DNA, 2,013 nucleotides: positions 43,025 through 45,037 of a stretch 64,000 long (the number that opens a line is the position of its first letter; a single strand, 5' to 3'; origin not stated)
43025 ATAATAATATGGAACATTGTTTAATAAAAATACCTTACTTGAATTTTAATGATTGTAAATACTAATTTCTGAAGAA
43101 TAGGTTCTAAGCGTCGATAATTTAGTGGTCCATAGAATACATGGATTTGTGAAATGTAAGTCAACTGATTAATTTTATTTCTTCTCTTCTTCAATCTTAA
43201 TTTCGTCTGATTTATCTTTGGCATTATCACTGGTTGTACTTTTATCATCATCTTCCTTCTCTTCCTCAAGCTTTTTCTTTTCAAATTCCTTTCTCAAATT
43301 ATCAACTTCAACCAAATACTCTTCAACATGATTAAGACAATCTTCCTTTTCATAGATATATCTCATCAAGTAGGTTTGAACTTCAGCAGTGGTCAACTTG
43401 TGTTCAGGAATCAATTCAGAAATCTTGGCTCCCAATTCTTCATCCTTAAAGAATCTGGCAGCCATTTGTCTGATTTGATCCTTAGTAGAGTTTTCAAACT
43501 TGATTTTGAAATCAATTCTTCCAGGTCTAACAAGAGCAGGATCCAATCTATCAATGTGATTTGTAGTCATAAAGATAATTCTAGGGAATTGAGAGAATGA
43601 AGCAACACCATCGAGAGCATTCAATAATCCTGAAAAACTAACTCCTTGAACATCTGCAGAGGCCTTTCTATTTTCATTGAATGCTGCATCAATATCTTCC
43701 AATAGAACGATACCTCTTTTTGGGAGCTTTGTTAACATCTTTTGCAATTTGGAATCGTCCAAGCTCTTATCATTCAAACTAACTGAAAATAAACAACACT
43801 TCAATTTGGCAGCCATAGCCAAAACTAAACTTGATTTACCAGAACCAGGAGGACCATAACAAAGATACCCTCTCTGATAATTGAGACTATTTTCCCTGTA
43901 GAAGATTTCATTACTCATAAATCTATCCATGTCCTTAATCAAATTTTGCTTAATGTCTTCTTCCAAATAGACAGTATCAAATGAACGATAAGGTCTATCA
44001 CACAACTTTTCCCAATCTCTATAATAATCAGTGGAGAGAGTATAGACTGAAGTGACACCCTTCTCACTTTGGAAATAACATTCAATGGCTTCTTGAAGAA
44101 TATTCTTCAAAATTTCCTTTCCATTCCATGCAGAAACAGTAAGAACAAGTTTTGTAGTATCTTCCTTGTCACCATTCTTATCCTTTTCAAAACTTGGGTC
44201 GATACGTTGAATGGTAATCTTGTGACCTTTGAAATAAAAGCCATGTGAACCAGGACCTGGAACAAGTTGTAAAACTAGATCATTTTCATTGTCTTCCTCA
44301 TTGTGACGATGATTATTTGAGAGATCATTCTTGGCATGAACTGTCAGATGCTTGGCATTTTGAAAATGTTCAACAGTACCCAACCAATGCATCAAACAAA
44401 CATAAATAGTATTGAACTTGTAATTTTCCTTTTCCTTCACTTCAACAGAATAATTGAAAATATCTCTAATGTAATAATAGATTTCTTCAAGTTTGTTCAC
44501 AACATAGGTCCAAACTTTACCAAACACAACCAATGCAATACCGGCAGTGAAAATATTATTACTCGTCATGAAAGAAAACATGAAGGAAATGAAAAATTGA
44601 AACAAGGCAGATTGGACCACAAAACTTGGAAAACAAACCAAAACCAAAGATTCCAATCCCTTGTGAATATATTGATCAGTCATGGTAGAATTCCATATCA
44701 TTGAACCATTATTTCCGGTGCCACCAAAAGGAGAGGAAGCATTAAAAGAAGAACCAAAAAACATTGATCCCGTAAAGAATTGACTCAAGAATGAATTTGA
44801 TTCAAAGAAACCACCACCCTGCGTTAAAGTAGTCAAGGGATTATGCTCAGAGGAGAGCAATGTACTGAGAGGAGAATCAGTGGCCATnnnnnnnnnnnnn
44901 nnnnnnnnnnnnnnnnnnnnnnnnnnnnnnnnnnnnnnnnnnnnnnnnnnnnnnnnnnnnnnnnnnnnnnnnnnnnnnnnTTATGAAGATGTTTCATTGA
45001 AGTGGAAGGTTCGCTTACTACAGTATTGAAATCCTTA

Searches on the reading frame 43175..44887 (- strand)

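Call 67: search_protein_families(library=pfam, proteins=[window:43175-44887:-], max_evalue=0.001)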
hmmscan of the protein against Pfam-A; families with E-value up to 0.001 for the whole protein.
window:43175-44887:- (570 aa): 3 families
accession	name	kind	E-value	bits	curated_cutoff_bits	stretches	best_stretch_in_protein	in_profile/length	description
PF08740.16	BCS1_N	-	2.2e-25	90.1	28.1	1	125-306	4-182/182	BCS1 N terminal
PF00004.35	AAA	-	3.1e-20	73.4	21.2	1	342-465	2-130/131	ATPase family associated with various cellular activities (AAA)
PF25426.1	AAA_lid_BCS1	-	7e-08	32.7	27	1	470-523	2-60/60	Mitochondrial chaperone BCS1-like, ATPase lid domain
